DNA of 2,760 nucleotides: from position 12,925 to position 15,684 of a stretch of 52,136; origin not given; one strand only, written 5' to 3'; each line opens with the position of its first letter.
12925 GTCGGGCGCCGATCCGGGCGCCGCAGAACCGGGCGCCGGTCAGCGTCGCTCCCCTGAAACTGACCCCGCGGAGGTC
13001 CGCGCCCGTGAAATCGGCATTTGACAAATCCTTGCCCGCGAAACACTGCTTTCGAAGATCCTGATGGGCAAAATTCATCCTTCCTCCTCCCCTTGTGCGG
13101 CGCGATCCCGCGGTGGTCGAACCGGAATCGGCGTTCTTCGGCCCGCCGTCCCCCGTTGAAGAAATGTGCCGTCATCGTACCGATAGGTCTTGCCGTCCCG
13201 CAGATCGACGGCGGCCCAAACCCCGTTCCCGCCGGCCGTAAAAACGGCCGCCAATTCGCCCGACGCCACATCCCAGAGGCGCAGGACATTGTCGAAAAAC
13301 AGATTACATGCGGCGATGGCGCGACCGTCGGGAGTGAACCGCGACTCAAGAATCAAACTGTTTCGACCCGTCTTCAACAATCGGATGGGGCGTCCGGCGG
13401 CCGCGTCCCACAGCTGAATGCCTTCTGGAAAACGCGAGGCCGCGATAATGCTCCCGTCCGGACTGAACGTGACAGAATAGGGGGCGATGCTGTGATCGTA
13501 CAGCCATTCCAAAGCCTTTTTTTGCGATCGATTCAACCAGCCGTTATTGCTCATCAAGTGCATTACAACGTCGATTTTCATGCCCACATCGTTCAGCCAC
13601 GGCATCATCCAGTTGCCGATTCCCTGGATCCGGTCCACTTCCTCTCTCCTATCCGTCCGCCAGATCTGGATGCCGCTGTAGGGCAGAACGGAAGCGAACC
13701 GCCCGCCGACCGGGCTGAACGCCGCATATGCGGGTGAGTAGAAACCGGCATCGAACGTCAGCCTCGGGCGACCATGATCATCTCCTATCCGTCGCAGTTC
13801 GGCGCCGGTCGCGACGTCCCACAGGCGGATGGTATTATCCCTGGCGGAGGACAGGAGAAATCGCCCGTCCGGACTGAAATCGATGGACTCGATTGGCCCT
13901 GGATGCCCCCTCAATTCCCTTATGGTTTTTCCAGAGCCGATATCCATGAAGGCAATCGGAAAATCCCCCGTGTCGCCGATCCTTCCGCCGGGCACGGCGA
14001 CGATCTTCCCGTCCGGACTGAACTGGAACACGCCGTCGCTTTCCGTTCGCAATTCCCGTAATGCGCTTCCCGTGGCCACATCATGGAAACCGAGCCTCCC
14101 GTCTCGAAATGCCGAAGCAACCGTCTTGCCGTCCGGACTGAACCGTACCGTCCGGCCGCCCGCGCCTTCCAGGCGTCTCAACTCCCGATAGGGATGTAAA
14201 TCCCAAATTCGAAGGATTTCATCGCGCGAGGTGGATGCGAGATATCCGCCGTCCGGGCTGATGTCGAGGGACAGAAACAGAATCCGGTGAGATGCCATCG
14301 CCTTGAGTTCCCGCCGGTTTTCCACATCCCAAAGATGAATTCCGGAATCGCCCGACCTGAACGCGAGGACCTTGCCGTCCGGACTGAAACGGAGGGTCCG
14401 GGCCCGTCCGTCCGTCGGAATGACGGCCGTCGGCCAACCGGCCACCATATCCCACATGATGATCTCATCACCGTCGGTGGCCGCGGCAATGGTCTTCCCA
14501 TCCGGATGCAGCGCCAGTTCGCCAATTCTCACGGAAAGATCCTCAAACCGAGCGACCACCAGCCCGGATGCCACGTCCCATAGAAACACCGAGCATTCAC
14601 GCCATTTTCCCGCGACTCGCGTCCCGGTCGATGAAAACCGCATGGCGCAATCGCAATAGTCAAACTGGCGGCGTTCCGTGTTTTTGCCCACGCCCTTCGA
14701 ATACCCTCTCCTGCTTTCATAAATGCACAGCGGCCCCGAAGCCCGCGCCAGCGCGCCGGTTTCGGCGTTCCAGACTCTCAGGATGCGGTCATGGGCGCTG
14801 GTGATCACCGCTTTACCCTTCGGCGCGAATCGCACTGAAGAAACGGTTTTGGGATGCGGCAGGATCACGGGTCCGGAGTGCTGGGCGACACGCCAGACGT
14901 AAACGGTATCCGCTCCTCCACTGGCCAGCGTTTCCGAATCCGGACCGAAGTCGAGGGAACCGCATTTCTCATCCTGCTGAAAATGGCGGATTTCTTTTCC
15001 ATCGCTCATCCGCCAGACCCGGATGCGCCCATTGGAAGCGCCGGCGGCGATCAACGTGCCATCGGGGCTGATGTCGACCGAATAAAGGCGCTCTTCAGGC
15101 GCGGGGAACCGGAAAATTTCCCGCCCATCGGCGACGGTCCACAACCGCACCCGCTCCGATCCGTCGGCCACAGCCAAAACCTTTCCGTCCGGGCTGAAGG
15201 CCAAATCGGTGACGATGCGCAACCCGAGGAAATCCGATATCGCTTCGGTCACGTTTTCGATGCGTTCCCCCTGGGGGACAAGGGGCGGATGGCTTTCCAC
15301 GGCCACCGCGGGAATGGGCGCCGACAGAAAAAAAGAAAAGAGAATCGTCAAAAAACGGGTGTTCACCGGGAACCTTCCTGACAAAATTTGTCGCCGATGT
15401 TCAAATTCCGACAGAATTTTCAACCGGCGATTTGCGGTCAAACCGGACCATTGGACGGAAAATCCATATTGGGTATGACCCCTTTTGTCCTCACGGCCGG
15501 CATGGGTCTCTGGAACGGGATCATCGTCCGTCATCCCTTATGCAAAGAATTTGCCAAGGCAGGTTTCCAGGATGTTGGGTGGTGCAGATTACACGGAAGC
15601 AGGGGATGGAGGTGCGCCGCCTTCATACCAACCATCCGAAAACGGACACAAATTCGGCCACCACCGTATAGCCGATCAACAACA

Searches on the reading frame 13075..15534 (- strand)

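Call 31: search_protein_families(library=pfam, proteins=[window:13075-15534:-], max_evalue=0.00001)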
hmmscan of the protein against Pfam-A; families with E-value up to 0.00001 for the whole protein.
window:13075-15534:- (819 aa): 39 families (the best 25 are shown)
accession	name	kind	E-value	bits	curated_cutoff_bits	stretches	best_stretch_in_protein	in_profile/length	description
PF25174.1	Beta-prop_THOC3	-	1.9e-76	257.1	305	4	227-513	1-270/272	THOC3 beta-propeller domain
PF25173.1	Beta-prop_WDR3_1st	-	2.8e-66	223.2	154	3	122-261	4-146/184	WDR3 first beta-propeller domain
PF24814.1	WD40_Prp19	-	7.7e-64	215.9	320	4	462-584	96-216/281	Prp19 WD40 domain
PF00400.38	WD40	-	3.2e-62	204.8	27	1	535-573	1-39/39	WD domain, G-beta repeat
PF24817.1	WD40_WDHD1_1st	-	8.9e-56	189.6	109.9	3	378-454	89-165/291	WDHD1 first WD40 domain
PF25175.1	Beta-prop_WDR5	-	1.3e-49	169.6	250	3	413-590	6-181/296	WDR5 beta-propeller domain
PF23414.1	Beta-prop_EML_2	-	2e-47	162.2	90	3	422-580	3-159/266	Echinoderm microtubule-associated protein second beta-propeller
PF24807.1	WD40_CDC20-Fz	-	6.9e-45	154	200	3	106-263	52-215/292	CDC20/Fizzy WD40 domain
PF25168.1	Beta-prop_WDR36-Utp21_2nd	-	4.2e-44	151.7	84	1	470-578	170-273/335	WDR36/Utp21 second beta-propeller domain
PF12894.13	ANAPC4_WD40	-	7.5e-35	119.5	22.9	0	108-148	41-81/91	Anaphase-promoting complex subunit 4 WD40 domain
PF25172.1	Beta-prop_WDR3_2nd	-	6.2e-32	111.4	140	3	109-257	137-288/293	WDR3 second beta-propeller domain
PF24796.1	WDR55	-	5.9e-29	101.5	200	0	541-585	49-93/296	WDR55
PF25171.1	Beta-prop_WDR36-Utp21_1st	-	3e-28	99.4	80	3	124-256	127-264/266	WDR36/Utp21 first beta-propeller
PF24105.1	Beta-prop_CAF1B_HIR1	-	4.9e-28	98.6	80.5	1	381-520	136-260/383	CAF1B/HIR1 beta-propeller domain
PF25391.1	WD40_Gbeta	-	6.1e-28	98.2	150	2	108-256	187-340/340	G protein beta WD-40 repeat protein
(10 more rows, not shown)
